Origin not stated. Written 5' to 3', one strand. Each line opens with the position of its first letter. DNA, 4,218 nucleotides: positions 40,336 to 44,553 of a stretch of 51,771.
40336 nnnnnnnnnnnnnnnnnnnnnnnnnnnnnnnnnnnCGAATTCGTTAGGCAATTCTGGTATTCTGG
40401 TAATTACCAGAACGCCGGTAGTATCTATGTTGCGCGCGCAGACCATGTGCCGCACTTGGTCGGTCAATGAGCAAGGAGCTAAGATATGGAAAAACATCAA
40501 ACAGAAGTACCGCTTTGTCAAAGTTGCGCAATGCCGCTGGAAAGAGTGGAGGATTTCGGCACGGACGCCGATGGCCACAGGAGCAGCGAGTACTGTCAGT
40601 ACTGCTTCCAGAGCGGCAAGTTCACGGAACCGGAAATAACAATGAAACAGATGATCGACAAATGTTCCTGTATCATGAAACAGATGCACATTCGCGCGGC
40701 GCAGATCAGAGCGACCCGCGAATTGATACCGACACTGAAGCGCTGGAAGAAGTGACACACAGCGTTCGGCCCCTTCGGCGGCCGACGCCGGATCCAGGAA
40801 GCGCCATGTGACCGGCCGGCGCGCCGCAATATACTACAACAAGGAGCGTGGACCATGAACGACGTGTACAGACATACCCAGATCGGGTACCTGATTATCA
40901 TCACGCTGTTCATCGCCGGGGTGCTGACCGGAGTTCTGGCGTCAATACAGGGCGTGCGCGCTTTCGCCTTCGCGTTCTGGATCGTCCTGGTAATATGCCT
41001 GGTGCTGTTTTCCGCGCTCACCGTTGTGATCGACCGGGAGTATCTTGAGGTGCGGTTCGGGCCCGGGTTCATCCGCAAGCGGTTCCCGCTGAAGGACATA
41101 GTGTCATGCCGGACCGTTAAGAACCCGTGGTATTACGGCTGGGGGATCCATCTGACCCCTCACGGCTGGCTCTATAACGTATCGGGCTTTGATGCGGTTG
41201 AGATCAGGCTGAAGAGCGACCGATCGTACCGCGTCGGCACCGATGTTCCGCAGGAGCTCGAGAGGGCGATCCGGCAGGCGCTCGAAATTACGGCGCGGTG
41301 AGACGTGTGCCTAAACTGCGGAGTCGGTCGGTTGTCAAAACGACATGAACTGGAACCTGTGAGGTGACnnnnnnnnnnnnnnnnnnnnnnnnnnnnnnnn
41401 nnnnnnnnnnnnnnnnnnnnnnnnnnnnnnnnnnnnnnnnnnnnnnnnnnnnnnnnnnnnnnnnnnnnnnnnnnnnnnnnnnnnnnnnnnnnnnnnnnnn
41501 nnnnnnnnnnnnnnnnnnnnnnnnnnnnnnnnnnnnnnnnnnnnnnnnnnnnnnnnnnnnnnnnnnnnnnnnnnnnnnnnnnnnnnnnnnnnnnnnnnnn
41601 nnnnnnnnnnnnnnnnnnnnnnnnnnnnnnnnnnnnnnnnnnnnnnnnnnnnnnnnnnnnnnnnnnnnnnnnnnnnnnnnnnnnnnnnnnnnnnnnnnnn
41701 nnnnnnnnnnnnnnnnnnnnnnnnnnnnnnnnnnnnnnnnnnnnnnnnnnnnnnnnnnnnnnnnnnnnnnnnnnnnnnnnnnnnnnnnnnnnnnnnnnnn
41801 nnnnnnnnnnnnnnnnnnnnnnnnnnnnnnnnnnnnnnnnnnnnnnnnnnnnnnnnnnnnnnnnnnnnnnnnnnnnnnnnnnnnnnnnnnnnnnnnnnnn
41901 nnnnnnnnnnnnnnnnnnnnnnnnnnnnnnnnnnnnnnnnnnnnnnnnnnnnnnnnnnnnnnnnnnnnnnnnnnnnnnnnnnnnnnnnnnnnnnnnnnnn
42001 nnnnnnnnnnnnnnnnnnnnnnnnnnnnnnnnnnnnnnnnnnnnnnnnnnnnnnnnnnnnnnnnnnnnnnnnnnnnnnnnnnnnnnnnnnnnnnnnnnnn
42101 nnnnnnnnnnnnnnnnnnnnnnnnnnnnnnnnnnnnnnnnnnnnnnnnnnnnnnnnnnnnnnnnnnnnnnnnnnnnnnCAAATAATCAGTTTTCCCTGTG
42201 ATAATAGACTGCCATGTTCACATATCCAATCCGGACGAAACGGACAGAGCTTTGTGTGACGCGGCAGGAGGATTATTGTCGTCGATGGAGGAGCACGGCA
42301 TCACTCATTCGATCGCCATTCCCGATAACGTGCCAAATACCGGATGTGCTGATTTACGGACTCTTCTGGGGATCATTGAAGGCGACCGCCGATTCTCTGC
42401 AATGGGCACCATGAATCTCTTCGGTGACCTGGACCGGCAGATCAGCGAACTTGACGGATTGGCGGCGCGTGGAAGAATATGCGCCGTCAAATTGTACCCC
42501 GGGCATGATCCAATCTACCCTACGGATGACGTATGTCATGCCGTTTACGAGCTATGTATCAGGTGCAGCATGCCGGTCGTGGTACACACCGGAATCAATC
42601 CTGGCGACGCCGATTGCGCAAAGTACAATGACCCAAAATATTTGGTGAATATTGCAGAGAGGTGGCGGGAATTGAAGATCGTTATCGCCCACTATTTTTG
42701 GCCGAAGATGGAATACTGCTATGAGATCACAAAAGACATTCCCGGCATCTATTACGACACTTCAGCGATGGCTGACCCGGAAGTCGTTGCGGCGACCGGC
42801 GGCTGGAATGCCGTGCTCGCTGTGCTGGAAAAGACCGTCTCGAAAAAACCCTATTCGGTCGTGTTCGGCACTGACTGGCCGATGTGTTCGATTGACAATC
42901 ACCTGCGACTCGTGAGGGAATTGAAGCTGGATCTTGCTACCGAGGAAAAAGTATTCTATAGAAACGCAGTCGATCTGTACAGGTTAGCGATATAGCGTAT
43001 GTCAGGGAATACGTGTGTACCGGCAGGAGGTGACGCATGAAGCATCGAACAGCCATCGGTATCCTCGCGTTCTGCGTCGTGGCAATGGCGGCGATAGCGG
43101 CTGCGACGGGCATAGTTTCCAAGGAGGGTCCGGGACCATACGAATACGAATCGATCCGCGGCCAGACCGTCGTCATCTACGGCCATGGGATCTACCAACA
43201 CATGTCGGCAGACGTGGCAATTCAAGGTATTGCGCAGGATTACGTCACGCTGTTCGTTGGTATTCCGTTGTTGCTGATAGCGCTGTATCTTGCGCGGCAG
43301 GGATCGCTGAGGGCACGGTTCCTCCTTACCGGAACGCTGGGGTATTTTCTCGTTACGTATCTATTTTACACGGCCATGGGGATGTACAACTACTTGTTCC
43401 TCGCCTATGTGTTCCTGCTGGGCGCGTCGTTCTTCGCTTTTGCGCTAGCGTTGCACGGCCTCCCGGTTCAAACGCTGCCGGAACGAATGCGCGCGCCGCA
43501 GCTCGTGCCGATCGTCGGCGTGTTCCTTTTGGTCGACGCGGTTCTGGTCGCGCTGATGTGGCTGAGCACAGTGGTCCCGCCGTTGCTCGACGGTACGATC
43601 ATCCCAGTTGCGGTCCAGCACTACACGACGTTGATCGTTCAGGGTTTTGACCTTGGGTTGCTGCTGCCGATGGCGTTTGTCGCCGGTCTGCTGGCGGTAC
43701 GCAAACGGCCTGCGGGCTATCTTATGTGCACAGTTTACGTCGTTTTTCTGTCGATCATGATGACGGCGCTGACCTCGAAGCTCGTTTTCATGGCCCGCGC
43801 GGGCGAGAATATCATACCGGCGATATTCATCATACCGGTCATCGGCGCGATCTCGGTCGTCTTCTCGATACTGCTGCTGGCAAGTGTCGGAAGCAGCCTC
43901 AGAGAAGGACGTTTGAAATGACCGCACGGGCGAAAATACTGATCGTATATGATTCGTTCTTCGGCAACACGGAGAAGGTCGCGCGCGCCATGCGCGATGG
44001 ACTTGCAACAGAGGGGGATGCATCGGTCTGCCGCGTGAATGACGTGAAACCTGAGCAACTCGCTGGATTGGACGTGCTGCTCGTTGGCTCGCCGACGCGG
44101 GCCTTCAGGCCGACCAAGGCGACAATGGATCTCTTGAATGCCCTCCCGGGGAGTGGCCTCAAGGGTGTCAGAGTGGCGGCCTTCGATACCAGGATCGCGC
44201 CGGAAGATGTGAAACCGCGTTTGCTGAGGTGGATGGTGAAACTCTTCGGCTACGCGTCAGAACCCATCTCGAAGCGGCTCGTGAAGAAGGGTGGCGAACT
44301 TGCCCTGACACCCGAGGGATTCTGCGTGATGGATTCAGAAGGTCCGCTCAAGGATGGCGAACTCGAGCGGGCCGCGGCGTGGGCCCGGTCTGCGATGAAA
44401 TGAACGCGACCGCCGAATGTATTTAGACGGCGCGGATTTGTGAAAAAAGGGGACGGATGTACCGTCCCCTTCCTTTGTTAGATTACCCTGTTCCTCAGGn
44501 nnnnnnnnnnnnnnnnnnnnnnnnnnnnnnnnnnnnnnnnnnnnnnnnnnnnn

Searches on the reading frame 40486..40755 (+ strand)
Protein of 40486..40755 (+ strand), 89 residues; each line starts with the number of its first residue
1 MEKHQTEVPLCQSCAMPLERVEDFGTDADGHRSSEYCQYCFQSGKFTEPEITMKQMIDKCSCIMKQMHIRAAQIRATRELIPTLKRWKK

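Call 11: search_protein_families(library=pfam, proteins=[window:40486-40755:+], max_evalue=0.0001)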
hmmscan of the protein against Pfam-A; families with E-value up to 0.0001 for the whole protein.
window:40486-40755:+ (89 aa): 1 family
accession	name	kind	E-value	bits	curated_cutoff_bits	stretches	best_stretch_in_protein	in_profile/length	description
PF12674.12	Zn_ribbon_2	-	3.6e-26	92.1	22.5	1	10-88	1-81/81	Putative zinc ribbon domain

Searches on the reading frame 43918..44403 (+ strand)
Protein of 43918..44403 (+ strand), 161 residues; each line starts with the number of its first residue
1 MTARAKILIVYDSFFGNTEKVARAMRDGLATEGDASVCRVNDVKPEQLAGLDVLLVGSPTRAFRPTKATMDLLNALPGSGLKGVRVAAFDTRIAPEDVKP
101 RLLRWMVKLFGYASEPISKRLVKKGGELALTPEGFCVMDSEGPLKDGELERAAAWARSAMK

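Call 32: search_protein_families(library=ncbifam, proteins=[window:43918-44403:+], max_evalue=0.00001)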
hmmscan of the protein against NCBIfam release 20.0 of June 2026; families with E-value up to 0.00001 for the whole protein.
window:43918-44403:+ (161 aa): 2 families
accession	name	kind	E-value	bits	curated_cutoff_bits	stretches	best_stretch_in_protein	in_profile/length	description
TIGR01753.1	flav_short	equivalog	6.9e-09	36.3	123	1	7-89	1-86/140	flavodoxin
NF005216.0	PRK06703.1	subfamily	3.4e-07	30.4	127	1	5-90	2-89/151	flavodoxin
